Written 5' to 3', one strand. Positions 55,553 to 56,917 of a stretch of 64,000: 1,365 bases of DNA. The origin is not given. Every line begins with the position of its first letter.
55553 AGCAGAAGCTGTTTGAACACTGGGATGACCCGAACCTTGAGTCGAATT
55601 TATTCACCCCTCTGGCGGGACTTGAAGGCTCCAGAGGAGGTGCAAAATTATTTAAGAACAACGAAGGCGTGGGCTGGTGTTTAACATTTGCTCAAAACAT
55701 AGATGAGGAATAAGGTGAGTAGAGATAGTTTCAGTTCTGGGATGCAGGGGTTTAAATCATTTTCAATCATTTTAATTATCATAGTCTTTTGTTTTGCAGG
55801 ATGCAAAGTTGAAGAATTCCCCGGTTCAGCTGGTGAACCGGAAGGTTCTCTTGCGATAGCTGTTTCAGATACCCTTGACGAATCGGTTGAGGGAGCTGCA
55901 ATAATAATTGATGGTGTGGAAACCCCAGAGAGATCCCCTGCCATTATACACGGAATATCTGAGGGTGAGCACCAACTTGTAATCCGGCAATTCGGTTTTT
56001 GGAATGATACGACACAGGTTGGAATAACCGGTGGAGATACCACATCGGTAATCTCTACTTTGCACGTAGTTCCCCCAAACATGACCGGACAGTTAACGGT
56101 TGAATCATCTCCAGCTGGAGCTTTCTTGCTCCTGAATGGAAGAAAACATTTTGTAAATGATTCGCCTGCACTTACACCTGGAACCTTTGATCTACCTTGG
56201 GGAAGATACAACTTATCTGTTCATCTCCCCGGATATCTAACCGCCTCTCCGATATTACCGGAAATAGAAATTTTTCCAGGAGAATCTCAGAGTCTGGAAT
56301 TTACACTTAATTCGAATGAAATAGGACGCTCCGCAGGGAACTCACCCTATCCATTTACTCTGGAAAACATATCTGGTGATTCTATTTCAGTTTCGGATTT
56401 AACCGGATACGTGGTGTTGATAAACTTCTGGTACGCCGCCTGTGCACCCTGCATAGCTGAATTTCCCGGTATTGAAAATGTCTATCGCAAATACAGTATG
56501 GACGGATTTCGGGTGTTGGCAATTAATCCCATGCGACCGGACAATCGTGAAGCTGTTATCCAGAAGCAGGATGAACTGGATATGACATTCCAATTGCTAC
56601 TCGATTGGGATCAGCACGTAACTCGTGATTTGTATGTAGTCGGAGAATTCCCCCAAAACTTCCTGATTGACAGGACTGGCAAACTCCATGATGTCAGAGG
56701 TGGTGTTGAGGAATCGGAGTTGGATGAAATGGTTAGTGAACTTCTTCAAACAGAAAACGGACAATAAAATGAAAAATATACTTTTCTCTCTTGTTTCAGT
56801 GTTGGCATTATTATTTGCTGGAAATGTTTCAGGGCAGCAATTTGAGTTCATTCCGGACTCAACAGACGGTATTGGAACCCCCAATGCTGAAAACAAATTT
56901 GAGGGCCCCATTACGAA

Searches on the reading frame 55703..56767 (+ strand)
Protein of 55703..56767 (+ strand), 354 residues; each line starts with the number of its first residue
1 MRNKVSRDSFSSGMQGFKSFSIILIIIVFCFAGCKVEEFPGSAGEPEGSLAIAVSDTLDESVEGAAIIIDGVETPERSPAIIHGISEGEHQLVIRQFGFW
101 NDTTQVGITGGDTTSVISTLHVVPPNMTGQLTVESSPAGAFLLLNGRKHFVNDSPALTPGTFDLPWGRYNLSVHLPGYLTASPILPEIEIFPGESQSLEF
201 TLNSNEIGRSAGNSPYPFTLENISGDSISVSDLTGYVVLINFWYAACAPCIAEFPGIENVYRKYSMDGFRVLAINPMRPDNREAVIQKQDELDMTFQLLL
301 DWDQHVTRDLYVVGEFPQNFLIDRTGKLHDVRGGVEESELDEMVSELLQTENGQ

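Call 28: search_protein_families(library=pfam, proteins=[window:55703-56767:+], max_evalue=0.00001)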
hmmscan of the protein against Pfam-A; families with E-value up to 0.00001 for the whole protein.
window:55703-56767:+ (354 aa): 3 families
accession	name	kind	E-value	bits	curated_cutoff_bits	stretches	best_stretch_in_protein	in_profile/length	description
PF00578.27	AhpC-TSA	-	5.6e-18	65.5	26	1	217-329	7-122/124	AhpC/TSA family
PF08308.17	PEGA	-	2e-13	50.5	20.8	0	62-120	10-67/71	PEGA domain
PF08534.16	Redoxin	-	3.1e-13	50.2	26.6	1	218-339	9-139/148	Redoxin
